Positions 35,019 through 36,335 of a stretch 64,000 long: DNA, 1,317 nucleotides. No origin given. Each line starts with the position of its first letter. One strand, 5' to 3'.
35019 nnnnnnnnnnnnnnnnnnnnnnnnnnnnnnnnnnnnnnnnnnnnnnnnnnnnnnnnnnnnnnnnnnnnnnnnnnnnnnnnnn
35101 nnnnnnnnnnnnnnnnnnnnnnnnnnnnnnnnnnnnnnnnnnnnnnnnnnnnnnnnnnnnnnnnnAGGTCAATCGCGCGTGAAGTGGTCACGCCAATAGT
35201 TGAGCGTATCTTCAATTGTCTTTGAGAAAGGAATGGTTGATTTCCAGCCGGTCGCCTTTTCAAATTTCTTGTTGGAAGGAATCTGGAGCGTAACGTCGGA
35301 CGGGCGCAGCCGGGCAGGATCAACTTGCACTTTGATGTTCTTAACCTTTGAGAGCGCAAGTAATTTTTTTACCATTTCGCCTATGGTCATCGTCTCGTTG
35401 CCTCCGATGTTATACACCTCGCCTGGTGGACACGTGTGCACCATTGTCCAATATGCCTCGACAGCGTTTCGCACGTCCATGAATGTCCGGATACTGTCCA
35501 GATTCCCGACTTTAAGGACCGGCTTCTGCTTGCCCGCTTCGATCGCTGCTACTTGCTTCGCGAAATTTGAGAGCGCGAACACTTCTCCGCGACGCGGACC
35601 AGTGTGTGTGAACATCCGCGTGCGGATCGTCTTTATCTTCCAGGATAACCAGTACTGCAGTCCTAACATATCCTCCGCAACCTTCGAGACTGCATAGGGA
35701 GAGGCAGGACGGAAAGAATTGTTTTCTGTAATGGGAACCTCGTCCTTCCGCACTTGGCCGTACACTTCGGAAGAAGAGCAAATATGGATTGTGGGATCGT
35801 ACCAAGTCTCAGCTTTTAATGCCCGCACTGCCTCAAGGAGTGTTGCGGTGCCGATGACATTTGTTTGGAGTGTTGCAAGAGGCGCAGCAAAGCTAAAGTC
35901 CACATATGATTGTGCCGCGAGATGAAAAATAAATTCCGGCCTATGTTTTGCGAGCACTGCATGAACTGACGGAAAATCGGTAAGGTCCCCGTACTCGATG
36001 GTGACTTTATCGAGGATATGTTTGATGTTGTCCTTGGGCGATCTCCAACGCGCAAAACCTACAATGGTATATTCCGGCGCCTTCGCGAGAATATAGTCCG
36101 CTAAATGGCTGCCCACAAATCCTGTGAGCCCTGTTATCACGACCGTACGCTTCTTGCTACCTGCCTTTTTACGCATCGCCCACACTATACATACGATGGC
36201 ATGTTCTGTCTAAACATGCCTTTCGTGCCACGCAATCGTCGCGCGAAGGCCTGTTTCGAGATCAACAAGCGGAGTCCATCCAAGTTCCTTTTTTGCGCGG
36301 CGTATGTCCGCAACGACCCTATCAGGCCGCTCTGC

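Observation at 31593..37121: GDP-6-deoxyheptose-type pathway with an embedded C-methyltransferase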

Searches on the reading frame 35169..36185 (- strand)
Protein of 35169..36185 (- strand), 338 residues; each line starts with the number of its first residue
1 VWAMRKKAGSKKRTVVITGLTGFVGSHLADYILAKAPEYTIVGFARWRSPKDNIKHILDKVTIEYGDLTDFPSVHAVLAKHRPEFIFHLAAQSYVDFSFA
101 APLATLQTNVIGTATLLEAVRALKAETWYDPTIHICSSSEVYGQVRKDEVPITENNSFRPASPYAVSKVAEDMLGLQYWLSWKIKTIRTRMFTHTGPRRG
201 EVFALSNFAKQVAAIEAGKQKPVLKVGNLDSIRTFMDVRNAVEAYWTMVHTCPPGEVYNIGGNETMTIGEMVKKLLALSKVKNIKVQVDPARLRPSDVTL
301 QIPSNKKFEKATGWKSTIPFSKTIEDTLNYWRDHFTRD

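Call 4: search_protein_families(library=pfam, proteins=[window:35169-36185:-])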
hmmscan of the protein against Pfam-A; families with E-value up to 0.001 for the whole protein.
window:35169-36185:- (338 aa): 6 families
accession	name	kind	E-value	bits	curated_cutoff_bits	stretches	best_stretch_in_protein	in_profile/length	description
PF16363.11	GDP_Man_Dehyd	-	4.2e-77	260.3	27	1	17-327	2-332/332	GDP-mannose 4,6 dehydratase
PF01370.27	Epimerase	-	2.3e-51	175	20.9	1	15-261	1-240/240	NAD dependent epimerase/dehydratase family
PF02719.21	Polysacc_synt_2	-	2.3e-13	50.4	20.2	1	15-126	1-121/293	Polysaccharide biosynthesis protein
PF04321.23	RmlD_sub_bind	-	1.9e-07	30.9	27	1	14-173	2-134/287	RmlD substrate binding domain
PF07993.18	NAD_binding_4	-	4.5e-07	29.7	20.1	1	17-200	1-214/258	Male sterility protein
PF01073.25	3Beta_HSD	-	2.6e-06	27.1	22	1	16-173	1-156/280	3-beta hydroxysteroid dehydrogenase/isomerase family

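Call 5: search_protein_families(library=ncbifam, proteins=[window:35169-36185:-])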
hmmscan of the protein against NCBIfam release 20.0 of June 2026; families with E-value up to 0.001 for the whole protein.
window:35169-36185:- (338 aa): 26 families (the best 25 are shown)
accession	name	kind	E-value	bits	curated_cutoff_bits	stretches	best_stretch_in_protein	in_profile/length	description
TIGR01181.1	dTDP_gluc_dehyt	equivalog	2.6e-47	161.5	365.1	1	15-334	2-314/321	dTDP-glucose 4,6-dehydratase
TIGR01472.1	gmd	equivalog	7.5e-46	156.9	415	1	15-329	3-336/342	GDP-mannose 4,6-dehydratase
TIGR04180.1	EDH_00030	hypoth_equivalog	1e-40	139.7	475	1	15-317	1-295/297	NAD-dependent 4,6-dehydratase LegB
TIGR02622.1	CDP_4_6_dhtase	equivalog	5.5e-32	111.3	278.45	1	11-335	3-334/352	CDP-glucose 4,6-dehydratase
NF007582.0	PRK10217.1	equivalog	1.3e-31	110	698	1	13-275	2-266/355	dTDP-glucose 4,6-dehydratase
NF007490.0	PRK10084.1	subfamily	7.3e-29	100.9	649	1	15-331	3-334/361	dTDP-glucose 4,6-dehydratase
TIGR01179.1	galE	equivalog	1e-28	100.2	262.3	1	15-332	2-325/332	UDP-glucose 4-epimerase GalE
TIGR03466.1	HpnA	hypoth_equivalog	2.7e-13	49.5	367.65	1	14-127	2-107/327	hopanoid-associated sugar epimerase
NF007956.0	PRK10675.1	subfamily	6.2e-13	48.6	394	1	14-328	2-326/338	UDP-glucose 4-epimerase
TIGR02197.1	heptose_epim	equivalog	3.1e-12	46.3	274.6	1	15-294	1-276/316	ADP-glyceromanno-heptose 6-epimerase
NF011728.1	PRK15181.1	equivalog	8.4e-12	44.7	760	1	12-248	15-248/348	Vi polysaccharide biosynthesis UDP-N-acetylglucosaminuronic acid C-4 epimerase TviC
NF043036.1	ErythonDh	equivalog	6.3e-11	42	325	1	15-178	3-163/321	D-erythronate dehydrogenase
NF042423.1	oxyalk_red_Shew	equivalog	4.7e-09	35.8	580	1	10-288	6-266/331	2-alkyl-3-oxoalkanoate reductase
NF042422.1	oxyalk_red_OleD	equivalog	3.6e-08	33.2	580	1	15-284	3-255/329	2-alkyl-3-oxoalkanoate reductase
NF005998.1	PRK08125.1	equivalog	8.3e-08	31.1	777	1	8-330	311-648/649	bifunctional UDP-4-amino-4-deoxy-L-arabinose formyltransferase/UDP-glucuronic acid oxidase ArnA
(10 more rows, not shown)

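Call 17: search_solved_structures(query=window:35169-36185:-, max_evalue=1e-20)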
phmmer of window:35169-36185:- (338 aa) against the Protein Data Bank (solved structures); distinct sequences matched with E-value up to 1e-20: 24.
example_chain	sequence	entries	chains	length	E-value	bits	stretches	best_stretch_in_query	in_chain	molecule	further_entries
7us5_A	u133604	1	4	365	6.3e-91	308.1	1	11-337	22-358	GDP-D-GLYCERO-D-MANNO-HEPTOSE 4,6-DEHYDRATASE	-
2pk3_A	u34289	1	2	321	3e-61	210.6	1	15-332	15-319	GDP-6-deoxy-D-lyxo-4-hexulose reductase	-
6x3b_A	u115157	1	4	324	6.6e-45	156.9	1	13-334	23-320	GDP-6-deoxy-D-mannose reductase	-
5uzh_A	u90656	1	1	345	9.3e-37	130.1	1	14-277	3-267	NafoA.00085.b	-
7kf3_A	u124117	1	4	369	2.1e-35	125.7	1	12-262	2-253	GDP-mannose 4,6-dehydratase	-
2z1m_A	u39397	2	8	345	2.6e-34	122.1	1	12-279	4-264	GDP-D-mannose dehydratase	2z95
1db3_A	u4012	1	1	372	4.8e-34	121.2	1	14-256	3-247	GDP-MANNOSE 4,6-DEHYDRATASE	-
1rpn_A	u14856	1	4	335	1.4e-33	119.7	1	8-320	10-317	GDP-mannose 4,6-dehydratase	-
1n7g_A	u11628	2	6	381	3.6e-31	111.7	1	12-325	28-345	GDP-D-mannose-4,6-dehydratase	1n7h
2hun_A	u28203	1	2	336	1e-30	110.2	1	15-331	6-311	336aa long hypothetical dTDP-glucose 4,6-dehydratase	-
1t2a_A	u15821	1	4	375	3.2e-30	108.6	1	9-275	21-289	GDP-mannose 4,6 dehydratase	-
6gpj_A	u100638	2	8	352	5e-30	108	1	12-275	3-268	GDP-mannose 4,6 dehydratase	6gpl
5in4_A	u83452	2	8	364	6.6e-30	107.6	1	13-275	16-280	GDP-mannose 4,6 dehydratase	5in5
6bi4_A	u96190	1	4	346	9.3e-30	107.1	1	12-332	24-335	dTDP-glucose 4,6-dehydratase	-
6gpk_A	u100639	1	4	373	1.2e-29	106.8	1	11-275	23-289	GDP-mannose 4,6 dehydratase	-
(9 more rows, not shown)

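Call 34: search_solved_structures(query=window:35169-36185:-, max_evalue=1e-40, show_alignments=2)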
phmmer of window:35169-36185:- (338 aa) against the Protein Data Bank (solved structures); distinct sequences matched with E-value up to 1e-40: 3.
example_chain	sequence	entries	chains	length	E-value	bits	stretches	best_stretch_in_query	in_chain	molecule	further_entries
7us5_A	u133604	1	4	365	6.3e-91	308.1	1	11-337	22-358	GDP-D-GLYCERO-D-MANNO-HEPTOSE 4,6-DEHYDRATASE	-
2pk3_A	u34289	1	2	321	3e-61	210.6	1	15-332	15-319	GDP-6-deoxy-D-lyxo-4-hexulose reductase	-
6x3b_A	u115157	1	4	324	6.6e-45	156.9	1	13-334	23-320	GDP-6-deoxy-D-mannose reductase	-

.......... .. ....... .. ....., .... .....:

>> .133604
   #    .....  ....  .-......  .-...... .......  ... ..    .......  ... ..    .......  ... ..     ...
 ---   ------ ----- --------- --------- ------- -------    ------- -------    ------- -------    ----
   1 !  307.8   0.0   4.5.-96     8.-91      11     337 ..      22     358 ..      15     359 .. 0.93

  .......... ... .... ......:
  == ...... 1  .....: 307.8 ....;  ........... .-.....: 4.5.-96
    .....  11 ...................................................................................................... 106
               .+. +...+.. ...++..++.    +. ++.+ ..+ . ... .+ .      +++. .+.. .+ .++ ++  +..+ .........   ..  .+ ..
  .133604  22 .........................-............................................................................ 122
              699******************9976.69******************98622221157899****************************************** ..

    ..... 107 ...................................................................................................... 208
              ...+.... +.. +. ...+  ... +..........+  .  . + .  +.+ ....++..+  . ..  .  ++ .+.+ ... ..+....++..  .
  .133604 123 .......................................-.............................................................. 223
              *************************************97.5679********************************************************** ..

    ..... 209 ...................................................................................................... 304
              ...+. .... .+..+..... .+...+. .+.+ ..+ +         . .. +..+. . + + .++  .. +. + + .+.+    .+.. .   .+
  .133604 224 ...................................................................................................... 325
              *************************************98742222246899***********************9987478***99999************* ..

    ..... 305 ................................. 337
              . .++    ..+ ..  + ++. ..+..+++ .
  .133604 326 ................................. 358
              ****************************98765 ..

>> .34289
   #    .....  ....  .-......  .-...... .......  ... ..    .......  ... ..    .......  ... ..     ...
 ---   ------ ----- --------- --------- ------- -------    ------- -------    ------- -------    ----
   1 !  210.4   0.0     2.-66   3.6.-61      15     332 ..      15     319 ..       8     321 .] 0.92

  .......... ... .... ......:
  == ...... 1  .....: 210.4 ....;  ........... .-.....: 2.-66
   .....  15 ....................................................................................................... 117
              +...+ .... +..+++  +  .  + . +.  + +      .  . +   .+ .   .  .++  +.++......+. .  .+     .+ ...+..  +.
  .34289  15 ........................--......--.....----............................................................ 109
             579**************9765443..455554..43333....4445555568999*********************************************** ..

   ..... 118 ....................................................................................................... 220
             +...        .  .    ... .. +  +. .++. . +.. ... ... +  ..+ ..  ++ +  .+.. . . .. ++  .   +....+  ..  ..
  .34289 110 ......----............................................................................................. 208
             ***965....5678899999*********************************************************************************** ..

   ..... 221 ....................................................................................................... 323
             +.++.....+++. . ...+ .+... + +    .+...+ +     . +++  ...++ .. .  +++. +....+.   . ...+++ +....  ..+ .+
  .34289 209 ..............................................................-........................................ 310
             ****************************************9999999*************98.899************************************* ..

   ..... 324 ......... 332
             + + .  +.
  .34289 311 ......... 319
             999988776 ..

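Call 64: find_related_loci(query=A1, collection=metagenome_contigs, flank=10000)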
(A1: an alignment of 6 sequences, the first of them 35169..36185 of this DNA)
Query A1 (338 aa) in metagenome_contigs; peptide patterns used: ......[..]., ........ (x = any residue, [..] = any of these).
600 stretches matched a pattern (row limit reached: there are more); 587 encode a relative of the query (tblastn E <= 1e-3); the best 80 are kept; 80 distinct loci.
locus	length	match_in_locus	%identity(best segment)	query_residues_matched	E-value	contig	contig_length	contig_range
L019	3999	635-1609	73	11-335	3e-174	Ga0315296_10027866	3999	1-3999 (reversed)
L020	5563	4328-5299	71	15-338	1e-166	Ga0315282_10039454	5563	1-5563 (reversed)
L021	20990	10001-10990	72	6-335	1e-162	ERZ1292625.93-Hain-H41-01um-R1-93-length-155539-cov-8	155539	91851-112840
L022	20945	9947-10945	68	3-335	2e-161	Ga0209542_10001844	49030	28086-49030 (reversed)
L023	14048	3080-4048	68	13-335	1e-158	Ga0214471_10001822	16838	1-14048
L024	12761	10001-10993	68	7-337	7e-158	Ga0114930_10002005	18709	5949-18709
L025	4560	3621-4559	72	15-327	7e-161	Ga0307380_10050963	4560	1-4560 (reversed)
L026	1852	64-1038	68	11-335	2e-169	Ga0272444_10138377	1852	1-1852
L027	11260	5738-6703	69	16-337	2e-156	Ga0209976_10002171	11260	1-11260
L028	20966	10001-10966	70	14-335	5e-159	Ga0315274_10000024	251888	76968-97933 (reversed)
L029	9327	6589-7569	66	6-335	2e-148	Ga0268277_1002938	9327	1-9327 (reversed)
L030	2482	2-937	67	24-338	7e-152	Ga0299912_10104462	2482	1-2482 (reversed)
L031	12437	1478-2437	64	9-333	2e-141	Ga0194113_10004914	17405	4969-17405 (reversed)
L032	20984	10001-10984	67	11-338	4e-153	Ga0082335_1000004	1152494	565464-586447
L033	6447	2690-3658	61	9-333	4e-135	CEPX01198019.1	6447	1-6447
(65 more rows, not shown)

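Call 71: search_protein_families(library=pfam, proteins=[L021:6919-8046:+, L021:8652-9908:-, L021:11011-11541:+, L021:11560-12123:+, L021:12136-12714:-, L021:12770-13795:+, L021:13704-14849:+, L021:14914-15882:+, L021:16803-17777:+, L021:17926-19899:+], max_evalue=0.00001)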
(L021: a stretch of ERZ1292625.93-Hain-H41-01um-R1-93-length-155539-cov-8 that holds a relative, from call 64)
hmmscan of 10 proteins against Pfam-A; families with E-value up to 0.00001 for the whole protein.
L021:6919-8046:+ (375 aa): 3 families
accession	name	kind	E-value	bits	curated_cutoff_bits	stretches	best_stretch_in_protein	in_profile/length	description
PF01041.23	DegT_DnrJ_EryC1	-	5.1e-114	381.7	19.8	1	10-370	3-359/360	DegT/DnrJ/EryC1/StrS aminotransferase family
PF00266.25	Aminotran_5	-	1e-07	31.7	21.5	1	37-252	49-266/371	Aminotransferase class-V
PF00155.27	Aminotran_1_2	-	5.2e-06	26.3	19.7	0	35-158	46-189/361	Aminotransferase class I and II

L021:8652-9908:- (418 aa): 1 family
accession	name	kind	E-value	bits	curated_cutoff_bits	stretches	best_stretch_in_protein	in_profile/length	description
PF01943.22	Polysacc_synt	-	6.1e-17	62.4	28.2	1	21-290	1-271/274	Polysaccharide biosynthesis protein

L021:11011-11541:+ (176 aa): 1 family
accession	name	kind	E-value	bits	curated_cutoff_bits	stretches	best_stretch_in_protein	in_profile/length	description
PF00908.23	dTDP_sugar_isom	-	2.3e-43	148.3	27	1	8-169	3-163/168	dTDP-4-dehydrorhamnose 3,5-epimerase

L021:11560-12123:+ (187 aa): 1 family
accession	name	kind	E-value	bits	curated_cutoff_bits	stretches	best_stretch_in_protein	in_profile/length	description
PF01467.32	CTP_transf_like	-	4.1e-17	63.1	21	1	47-181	2-132/133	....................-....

L021:12136-12714:- (192 aa): 1 family
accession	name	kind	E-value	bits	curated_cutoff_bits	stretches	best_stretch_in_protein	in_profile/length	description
PF00293.34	NUDIX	-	1.4e-10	41.7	21.1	1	50-158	5-116/134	NUDIX domain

L021:12770-13795:+ (341 aa): 1 family
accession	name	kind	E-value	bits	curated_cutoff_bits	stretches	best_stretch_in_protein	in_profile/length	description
PF00676.26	E1_dh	-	7.3e-49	166.8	22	1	36-329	5-297/300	Dehydrogenase E1 component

L021:13704-14849:+ (381 aa): 2 families
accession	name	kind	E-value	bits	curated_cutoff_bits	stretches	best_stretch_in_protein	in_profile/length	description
PF02780.25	Transketolase_C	-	1.5e-32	112.6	25.9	1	228-350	1-124/124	Transketolase, C-terminal domain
PF02779.29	Transket_pyr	-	6.7e-32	111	27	1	38-212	2-172/174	Transketolase, pyrimidine binding domain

L021:14914-15882:+ (322 aa): 6 families
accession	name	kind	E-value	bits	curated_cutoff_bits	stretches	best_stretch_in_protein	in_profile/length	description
PF01370.27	Epimerase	-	1.2e-43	149.7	20.9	1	6-239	1-234/240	NAD dependent epimerase/dehydratase family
PF16363.11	GDP_Man_Dehyd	-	1.2e-18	68.2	27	1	7-310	1-332/332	GDP-mannose 4,6 dehydratase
PF01073.25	3Beta_HSD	-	1e-10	41.6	22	1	7-182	1-190/280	3-beta hydroxysteroid dehydrogenase/isomerase family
PF13460.12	NAD_binding_10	-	6.1e-10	39.7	27.2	1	10-172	1-145/184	NAD(P)H-binding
PF04321.23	RmlD_sub_bind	-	1.1e-08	35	27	1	5-197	2-168/287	RmlD substrate binding domain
PF07993.18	NAD_binding_4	-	2.1e-06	27.5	20.1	0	52-177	80-210/258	Male sterility protein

L021:16803-17777:+ (324 aa): 0 families

L021:17926-19899:+ (657 aa): 2 families
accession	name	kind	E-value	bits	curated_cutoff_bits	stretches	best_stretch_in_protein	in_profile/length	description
PF04055.27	Radical_SAM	-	3.7e-12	47.2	29.5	1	194-355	3-160/166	Radical SAM superfamily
PF02310.24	B12-binding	-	3.3e-11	43.5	32.1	1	36-128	28-120/121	B12 binding domain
